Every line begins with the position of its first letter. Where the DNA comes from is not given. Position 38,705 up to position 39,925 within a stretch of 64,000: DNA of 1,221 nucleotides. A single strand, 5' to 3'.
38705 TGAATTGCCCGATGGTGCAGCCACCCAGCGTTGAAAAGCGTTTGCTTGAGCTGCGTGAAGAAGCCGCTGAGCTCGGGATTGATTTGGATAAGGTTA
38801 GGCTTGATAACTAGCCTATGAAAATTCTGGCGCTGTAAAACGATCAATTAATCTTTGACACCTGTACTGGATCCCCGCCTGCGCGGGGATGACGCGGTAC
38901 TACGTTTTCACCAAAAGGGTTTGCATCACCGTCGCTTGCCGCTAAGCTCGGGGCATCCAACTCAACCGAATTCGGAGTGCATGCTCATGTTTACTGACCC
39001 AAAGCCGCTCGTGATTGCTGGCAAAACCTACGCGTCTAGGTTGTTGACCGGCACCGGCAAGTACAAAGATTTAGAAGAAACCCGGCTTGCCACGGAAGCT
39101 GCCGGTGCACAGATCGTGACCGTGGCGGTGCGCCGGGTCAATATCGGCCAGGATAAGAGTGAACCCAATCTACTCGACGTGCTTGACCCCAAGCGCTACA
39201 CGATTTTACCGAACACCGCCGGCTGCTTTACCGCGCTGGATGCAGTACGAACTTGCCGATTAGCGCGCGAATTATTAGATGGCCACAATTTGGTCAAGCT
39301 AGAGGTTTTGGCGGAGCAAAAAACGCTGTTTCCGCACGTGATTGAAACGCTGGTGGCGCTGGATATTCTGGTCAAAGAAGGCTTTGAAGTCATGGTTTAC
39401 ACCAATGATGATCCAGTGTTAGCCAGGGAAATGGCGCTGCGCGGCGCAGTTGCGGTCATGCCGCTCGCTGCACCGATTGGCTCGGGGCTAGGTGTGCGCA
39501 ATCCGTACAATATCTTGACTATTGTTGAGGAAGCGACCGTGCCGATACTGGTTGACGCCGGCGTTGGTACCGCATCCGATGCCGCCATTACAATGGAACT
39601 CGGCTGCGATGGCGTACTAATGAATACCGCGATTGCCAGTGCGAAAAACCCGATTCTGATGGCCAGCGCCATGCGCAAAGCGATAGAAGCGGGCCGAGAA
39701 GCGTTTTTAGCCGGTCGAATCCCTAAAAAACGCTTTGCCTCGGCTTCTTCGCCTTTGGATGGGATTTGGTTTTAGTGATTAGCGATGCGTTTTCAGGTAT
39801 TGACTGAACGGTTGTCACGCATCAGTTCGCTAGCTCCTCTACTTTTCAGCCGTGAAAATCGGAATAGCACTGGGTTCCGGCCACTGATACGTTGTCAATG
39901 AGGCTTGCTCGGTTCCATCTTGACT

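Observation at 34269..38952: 4.6-kb islet of secreted proteins inserted upstream of thiG and bracketed by a duplicated promoter-like 50-bp repeat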

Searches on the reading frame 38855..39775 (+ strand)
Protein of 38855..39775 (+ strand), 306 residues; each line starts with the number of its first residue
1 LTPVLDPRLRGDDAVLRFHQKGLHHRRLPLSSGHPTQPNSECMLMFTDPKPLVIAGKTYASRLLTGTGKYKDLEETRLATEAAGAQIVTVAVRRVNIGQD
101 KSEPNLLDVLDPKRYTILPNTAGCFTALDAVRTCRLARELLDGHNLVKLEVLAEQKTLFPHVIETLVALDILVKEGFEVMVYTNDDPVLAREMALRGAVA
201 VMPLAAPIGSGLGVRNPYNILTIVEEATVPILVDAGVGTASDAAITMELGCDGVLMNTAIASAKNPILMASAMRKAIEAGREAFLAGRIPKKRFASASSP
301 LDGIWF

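Call 8: search_protein_families(library=pfam, proteins=[window:38855-39775:+], max_evalue=0.01)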
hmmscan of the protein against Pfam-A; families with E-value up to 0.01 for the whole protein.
window:38855-39775:+ (306 aa): 2 families
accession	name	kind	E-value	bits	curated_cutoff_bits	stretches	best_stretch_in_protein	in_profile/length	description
PF05690.20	ThiG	-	4.8e-106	354.1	23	1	54-300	2-247/247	Thiazole biosynthesis protein ThiG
PF00977.27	His_biosynth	-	0.0011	18.9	23.6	1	220-273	65-116/228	Histidine biosynthesis protein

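Call 11: find_encoding_contigs(protein=window:38987-39775:+, flank=10000, max_places=10)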
Protein window:38987-39775:+ (262 aa): no gene with exactly this product is on record in the collection.

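Call 19: find_homologous_proteins(query=window:38987-39775:+, max_evalue=1e-100)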
Query window:38987-39775:+ (262 aa): 7973 proteins with E <= 1e-100 among 8000 candidates; the best 120 are listed.
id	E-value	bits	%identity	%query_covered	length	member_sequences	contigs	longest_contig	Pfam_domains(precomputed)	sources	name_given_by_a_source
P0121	3.2e-164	562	100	100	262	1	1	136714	PF05690.21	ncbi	-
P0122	6.4e-163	558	98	100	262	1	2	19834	PF05690.21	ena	-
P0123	6.9e-163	558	99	100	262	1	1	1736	PF05690.21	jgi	jgi:thiazole synthase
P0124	2.0e-162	556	99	100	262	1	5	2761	PF05690.21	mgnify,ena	mgnify:CR=1 FL=1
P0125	2.1e-162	556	98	100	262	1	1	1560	PF05690.21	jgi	jgi:thiazole synthase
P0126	6.5e-162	555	98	100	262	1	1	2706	PF05690.21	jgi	jgi:thiazole synthase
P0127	1.8e-161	553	98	100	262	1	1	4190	PF05690.21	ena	-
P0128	1.9e-160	550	98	100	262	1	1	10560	PF05690.21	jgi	-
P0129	2.0e-150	517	77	98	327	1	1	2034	PF05690.21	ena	-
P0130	5.4e-147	506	87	100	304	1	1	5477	PF05690.21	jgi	jgi:thiazole synthase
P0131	2.0e-145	501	87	100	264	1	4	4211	PF05690.21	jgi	jgi:thiazole synthase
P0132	1.4e-144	498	88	98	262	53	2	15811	PF05690.21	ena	-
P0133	3.3e-144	497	88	98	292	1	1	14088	PF05690.21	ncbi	-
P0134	2.5e-142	491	87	98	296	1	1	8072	PF05690.21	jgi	jgi:thiazole synthase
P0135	6.0e-140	483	84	98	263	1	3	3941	PF05690.21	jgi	jgi:thiazole synthase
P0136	7.3e-140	483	84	98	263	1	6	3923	PF05690.21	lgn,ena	-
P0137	2.4e-139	481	84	98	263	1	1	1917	PF05690.21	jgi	jgi:thiazole synthase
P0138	4.7e-139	480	84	98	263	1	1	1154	PF05690.21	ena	-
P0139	1.6e-137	475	85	98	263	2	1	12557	PF05690.21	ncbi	-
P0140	6.6e-136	470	84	98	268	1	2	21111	PF05690.21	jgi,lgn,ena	-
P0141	1.2e-135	469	83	98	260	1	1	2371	PF05690.21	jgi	jgi:thiazole synthase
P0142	1.2e-135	469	85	97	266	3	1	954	PF05690.21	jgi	jgi:thiazole synthase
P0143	3.7e-135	467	83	98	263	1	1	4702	PF05690.21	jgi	jgi:thiazole synthase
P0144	7.9e-135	466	83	98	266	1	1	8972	PF05690.21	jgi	jgi:thiazole synthase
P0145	1.3e-134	465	82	98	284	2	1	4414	PF05690.21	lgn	-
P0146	1.7e-134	465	83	99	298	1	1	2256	PF05690.21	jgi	jgi:thiazole synthase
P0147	2.9e-134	464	82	98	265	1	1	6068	PF05690.21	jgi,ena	-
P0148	5.3e-134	463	82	100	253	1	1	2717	PF05690.21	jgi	jgi:thiazole synthase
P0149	7.1e-134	463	83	98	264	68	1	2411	PF05690.21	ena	-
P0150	1.5e-133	462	82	98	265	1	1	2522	PF05690.21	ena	-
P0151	2.6e-133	461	81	98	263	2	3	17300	PF05690.21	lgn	-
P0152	7.5e-133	460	83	97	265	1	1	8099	PF05690.21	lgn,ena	-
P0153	9.6e-133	459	82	97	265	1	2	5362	PF05690.21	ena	-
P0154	1.3e-132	459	82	97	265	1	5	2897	PF05690.21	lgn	-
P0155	1.6e-132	459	81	99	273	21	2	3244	PF05690.21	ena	-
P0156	1.8e-132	458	82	98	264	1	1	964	PF05690.21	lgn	-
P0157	2.3e-132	458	82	97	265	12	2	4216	PF05690.21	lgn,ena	-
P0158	2.4e-132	458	82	97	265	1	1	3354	PF05690.21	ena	-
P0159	2.7e-132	458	82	97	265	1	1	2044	PF05690.21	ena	-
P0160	2.8e-132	458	82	97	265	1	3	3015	PF05690.21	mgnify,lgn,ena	mgnify:CR=1 FL=1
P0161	2.8e-132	458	82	97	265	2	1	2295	PF05690.21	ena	-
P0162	3.1e-132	458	82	97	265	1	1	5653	PF05690.21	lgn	-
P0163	3.1e-132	458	83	97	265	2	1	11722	PF05690.21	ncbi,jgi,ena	jgi:thiazole synthase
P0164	3.3e-132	458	80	100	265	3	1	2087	PF05690.21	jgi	jgi:thiazole synthase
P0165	3.6e-132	457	82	97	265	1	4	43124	PF05690.21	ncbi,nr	ncbi:MAG: thiazole synthase [Xanthomonadales bacterium]|nr:thiazole synthase [Xanthomonadales bacter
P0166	4.7e-132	457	79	100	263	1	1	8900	PF05690.21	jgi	jgi:thiazole synthase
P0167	4.7e-132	457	83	97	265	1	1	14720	PF05690.21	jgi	jgi:thiazole synthase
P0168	5.2e-132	457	82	97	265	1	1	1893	PF05690.21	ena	-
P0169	5.3e-132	457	82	97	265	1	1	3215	PF05690.21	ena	-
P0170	5.5e-132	457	82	97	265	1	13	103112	PF05690.21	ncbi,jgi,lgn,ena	jgi:thiazole synthase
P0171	5.5e-132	457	80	99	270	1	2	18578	PF05690.21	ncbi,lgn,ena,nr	ncbi:MAG TPA: thiazole synthase [Chloroflexi bacterium]|nr:thiazole synthase [Chloroflexota bacteriu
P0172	6.6e-132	457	81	98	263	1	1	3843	PF05690.21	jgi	jgi:thiazole synthase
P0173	6.8e-132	457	80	97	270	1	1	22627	PF05690.21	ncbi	-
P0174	7.0e-132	456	82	97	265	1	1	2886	PF05690.21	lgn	-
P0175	8.0e-132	456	82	97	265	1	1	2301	PF05690.21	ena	-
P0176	8.1e-132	456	82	97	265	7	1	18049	PF05690.21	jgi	jgi:thiazole synthase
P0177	8.2e-132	456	82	97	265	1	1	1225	PF05690.21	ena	-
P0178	1.1e-131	456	81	98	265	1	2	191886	PF05690.21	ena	-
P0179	1.2e-131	456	82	97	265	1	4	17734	PF05690.21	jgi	jgi:thiazole synthase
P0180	1.3e-131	456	80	98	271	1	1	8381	PF05690.21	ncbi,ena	-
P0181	1.5e-131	455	82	97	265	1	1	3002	PF05690.21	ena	-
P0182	1.5e-131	455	82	97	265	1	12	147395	PF05690.21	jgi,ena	jgi:thiazole synthase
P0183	1.7e-131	455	83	98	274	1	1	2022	PF05690.21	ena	-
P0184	2.0e-131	455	81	98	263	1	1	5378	PF05690.21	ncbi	-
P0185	2.0e-131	455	79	99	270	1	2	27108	PF05690.21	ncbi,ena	-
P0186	2.1e-131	455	82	97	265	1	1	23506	PF05690.21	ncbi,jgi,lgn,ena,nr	ncbi:MAG TPA: thiazole synthase [Patescibacteria group bacterium]|nr:thiazole synthase [Patescibacte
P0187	3.8e-131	454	80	98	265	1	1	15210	PF05690.21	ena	-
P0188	4.9e-131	454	81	97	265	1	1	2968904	PF05690.21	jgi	jgi:thiazole synthase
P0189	5.2e-131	454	83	97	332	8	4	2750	PF05690.21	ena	-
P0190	6.2e-131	453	83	97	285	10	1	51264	PF05690.21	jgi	-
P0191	7.1e-131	453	79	98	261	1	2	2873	PF05690.21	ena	-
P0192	9.8e-131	453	81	98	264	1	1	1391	PF05690.21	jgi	-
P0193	1.0e-130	453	81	98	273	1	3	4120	PF05690.21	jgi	jgi:thiazole synthase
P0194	1.3e-130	452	81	99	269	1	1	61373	PF05690.21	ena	-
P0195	1.5e-130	452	79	98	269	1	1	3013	PF05690.21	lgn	-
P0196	2.0e-130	452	82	98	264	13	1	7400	PF05690.21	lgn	-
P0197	2.0e-130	452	79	98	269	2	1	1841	PF05690.21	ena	-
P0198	2.2e-130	452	79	98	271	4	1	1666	PF05690.21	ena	-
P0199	2.3e-130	452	81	97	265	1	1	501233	PF05690.21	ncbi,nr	ncbi:MAG: thiazole synthase [Rhodanobacteraceae bacterium]|nr:thiazole synthase [Rhodanobacteraceae 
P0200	2.4e-130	451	80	98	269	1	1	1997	PF05690.21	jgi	-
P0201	2.8e-130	451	79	98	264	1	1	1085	PF05690.21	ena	-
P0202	3.2e-130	451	80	100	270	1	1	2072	PF05690.21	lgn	-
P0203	3.7e-130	451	82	97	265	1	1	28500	PF05690.21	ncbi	-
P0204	4.0e-130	451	80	99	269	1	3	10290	PF05690.21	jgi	jgi:thiazole synthase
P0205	4.0e-130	451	80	98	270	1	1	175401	PF05690.21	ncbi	-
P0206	4.6e-130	451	78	98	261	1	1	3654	PF05690.21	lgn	-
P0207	4.9e-130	450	78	98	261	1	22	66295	PF05690.21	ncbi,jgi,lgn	jgi:thiazole synthase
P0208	5.8e-130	450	80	98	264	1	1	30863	PF05690.21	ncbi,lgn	ncbi:thiazole synthase [Endothiovibrio diazotrophicus]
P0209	6.1e-130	450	79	98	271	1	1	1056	PF05690.21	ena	-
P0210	6.8e-130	450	79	98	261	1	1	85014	PF05690.21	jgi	jgi:thiazole synthase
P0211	7.6e-130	450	80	98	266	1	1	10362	PF05690.21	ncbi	ncbi:MAG: thiazole synthase [Gammaproteobacteria bacterium]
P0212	7.6e-130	450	80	98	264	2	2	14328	PF05690.21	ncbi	-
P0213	8.2e-130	450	81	98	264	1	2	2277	PF05690.21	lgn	-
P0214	8.4e-130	450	79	98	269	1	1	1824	PF05690.21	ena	-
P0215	9.3e-130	450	79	98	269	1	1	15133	PF05690.21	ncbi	-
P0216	9.3e-130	450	79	98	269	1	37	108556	PF05690.21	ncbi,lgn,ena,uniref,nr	ncbi:thiazole synthase [Plasticicumulans sp.]|uniref:thiazole synthase n=1 Tax=Plasticicumulans sp. 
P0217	1.1e-129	449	79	98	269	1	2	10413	PF05690.21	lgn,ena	-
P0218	1.3e-129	449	79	98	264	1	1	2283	PF05690.21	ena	-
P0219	1.3e-129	449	81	97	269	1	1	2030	PF05690.21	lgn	-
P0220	1.4e-129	449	80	98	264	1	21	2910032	PF05690.21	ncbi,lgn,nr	ncbi:MAG: thiazole synthase [Proteobacteria bacterium]|nr:MAG: thiazole synthase [Pseudomonadota bac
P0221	1.4e-129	449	79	100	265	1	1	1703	PF05690.21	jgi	-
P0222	1.4e-129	449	79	98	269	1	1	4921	PF05690.21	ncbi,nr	ncbi:MAG TPA: thiazole synthase [Plasticicumulans sp.]|nr:thiazole synthase [Plasticicumulans sp.]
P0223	1.5e-129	449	78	100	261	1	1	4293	PF05690.21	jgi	jgi:thiazole synthase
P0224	1.5e-129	449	79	98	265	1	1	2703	PF05690.21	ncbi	-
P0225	1.6e-129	449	79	100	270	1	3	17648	PF05690.21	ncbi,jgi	jgi:thiazole synthase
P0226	1.7e-129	449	79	98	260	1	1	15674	PF05690.21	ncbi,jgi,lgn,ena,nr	ncbi:MAG: thiazole synthase [Gammaproteobacteria bacterium]|nr:thiazole synthase [Gammaproteobacteri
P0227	1.7e-129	449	80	98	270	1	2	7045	PF05690.21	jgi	jgi:thiazole synthase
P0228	1.7e-129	449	81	98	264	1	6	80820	PF05690.21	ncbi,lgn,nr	ncbi:MAG: thiazole synthase [Wenzhouxiangella sp.]|nr:thiazole synthase [Wenzhouxiangella sp.] MCH84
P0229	1.9e-129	449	80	98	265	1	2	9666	PF05690.21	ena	-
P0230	1.9e-129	448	78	97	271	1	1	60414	PF05690.21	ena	-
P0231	2.3e-129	448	78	98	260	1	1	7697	PF05690.21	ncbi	ncbi:MAG TPA: thiazole synthase [Gammaproteobacteria bacterium]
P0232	2.4e-129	448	78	100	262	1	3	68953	PF05690.21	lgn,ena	-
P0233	2.9e-129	448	80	97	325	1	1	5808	PF05690.21,PF02597.27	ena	-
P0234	3.0e-129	448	78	100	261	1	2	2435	PF05690.21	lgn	-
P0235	3.2e-129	448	81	98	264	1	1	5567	PF05690.21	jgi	jgi:thiazole synthase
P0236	3.2e-129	448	80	97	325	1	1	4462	PF05690.21,PF02597.27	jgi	jgi:thiazole synthase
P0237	3.7e-129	448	80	98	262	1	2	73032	PF05690.21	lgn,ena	-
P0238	3.8e-129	448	80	97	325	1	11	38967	PF05690.21,PF02597.27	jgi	jgi:thiazole synthase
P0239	4.0e-129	447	79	98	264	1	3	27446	PF05690.21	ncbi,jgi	-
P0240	4.0e-129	447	80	98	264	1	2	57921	PF05690.21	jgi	jgi:thiazole synthase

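Call 21: find_encoding_contigs(protein=P0122, flank=10000, max_places=4)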
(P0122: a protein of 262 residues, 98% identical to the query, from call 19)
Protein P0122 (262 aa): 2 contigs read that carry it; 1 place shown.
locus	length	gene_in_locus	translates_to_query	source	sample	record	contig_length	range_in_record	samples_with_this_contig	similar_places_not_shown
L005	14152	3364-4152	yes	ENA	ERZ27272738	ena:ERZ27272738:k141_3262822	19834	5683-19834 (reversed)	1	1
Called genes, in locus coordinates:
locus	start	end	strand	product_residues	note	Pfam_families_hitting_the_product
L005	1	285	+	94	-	?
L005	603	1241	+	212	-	-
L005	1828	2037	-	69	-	PF05532:CsbD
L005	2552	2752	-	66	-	-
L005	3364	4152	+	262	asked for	PF05690:ThiG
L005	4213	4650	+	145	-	PF28031:ParC-like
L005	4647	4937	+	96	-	PF05016:ParE_toxin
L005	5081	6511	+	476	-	PF01406:tRNA-synt_1e, PF09334:tRNA-synt_1g (weak), PF23493:CysS_C (weak)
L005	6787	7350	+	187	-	PF01202:SKI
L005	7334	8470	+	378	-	PF01761:DHQ_synthase, PF24621:DHQS_C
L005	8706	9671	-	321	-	-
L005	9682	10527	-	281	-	PF00005:ABC_tran, PF13304:AAA_21 (weak)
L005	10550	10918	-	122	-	PF00392:GntR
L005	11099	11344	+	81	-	-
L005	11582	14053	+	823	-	PF08206:OB_RNB, PF17876:CSD2, PF00773:RNB, PF00575:S1, PF18614:RNase_II_C_S1 (faint)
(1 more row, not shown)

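Call 22: find_encoding_contigs(protein=P0128, flank=10000, max_places=4)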
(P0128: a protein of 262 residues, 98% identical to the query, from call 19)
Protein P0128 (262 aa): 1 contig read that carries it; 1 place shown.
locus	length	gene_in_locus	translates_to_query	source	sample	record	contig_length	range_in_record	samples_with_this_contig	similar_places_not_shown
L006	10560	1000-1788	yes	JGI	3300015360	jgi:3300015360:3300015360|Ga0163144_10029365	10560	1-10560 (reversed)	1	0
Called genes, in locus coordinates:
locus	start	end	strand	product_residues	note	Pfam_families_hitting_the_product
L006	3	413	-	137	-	?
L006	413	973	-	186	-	-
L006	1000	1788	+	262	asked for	PF05690:ThiG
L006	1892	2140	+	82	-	PF02604:PhdYeFM_antitox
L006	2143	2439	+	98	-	PF05016:ParE_toxin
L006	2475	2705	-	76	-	-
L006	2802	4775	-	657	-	PF19313:DUF5916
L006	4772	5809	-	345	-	PF11838:ERAP1_C (faint), PF13646:HEAT_2 (weak), PF03130:HEAT_PBS (faint), PF13646:HEAT_2 (weak)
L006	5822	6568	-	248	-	-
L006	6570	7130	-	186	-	PF04542:Sigma70_r2, PF08281:Sigma70_r4_2, PF04545:Sigma70_r4 (weak)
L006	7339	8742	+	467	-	PF01406:tRNA-synt_1e, PF00133:tRNA-synt_1 (faint), PF09334:tRNA-synt_1g (weak), PF23493:CysS_C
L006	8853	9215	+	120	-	PF02604:PhdYeFM_antitox (weak)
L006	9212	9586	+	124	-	PF01850:PIN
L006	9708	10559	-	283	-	?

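Call 32: find_encoding_contigs(protein=P0127, flank=10000, max_places=4)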
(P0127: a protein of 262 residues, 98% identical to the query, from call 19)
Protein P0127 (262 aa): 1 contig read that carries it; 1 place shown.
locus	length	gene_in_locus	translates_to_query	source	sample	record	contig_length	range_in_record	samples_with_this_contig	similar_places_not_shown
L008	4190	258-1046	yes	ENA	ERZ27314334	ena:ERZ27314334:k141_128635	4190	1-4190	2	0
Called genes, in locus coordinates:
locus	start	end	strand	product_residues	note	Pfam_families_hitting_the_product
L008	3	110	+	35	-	?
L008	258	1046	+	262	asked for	PF05690:ThiG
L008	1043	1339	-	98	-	PF21716:dnstrm_HI1420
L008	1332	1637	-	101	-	-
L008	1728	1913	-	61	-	-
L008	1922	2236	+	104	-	PF00795:CN_hydrolase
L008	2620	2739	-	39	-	-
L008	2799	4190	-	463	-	?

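Call 33: find_encoding_contigs(protein=P0124, flank=10000, max_places=6)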
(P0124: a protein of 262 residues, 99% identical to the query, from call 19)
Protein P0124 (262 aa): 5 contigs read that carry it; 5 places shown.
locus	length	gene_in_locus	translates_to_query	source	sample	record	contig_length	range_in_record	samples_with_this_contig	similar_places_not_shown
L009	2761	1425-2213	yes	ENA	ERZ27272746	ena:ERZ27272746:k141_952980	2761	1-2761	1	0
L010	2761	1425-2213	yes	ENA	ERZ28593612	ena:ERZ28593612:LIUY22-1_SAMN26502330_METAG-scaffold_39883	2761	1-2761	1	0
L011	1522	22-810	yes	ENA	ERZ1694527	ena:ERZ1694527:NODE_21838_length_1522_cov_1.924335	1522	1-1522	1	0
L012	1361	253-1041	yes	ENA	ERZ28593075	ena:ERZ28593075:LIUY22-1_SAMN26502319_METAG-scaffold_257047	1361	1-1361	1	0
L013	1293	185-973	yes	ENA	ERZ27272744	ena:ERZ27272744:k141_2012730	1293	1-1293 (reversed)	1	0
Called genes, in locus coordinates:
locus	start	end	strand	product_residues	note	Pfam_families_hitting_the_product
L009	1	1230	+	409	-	?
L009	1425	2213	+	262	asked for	PF05690:ThiG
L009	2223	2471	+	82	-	PF02604:PhdYeFM_antitox (weak)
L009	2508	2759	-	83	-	?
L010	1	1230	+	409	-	?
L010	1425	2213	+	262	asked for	PF05690:ThiG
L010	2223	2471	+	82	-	PF02604:PhdYeFM_antitox (weak)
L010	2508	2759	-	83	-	?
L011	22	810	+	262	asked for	PF05690:ThiG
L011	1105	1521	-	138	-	?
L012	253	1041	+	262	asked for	PF05690:ThiG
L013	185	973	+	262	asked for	PF05690:ThiG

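Call 56: find_encoding_contigs(protein=P0133, flank=10000, max_places=3)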
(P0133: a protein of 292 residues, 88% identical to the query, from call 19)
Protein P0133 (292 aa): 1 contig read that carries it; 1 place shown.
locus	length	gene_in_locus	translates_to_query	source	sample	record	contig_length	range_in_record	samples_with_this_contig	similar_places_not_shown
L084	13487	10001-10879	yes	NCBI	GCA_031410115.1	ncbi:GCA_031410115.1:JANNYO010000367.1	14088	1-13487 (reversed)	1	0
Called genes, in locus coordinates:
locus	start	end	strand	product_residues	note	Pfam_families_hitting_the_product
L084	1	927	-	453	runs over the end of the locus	PF17164:DUF5122 (weak)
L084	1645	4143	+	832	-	PF00696:AA_kinase, PF13840:ACT_7, PF22468:ACT_9, PF01842:ACT (weak), PF13840:ACT_7, PF22468:ACT_9, PF03447:NAD_binding_3, PF00742:Homoserine_dh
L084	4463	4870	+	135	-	PF05866:RusA (weak)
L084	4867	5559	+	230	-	PF18743:AHJR-like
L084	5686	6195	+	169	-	PF07879:PHB_acc_N, PF05233:PHB_acc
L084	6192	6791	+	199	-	PF01330:RuvA_N, PF00633:HHH (faint), PF14520:HHH_5, PF21176:RecR_HhH (weak), PF07499:RuvA_C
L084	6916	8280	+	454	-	PF14793:DUF4478, PF03641:Lysine_decarbox, PF11892:PpnN_C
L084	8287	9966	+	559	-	PF02463:SMC_N, PF13476:AAA_23, PF13304:AAA_21 (faint)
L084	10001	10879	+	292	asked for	PF05690:ThiG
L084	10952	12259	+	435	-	PF00364:Biotin_lipoyl, PF25984:BSH_YknX (faint), PF02817:E3_binding, PF00198:2-oxoacid_dh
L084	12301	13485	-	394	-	?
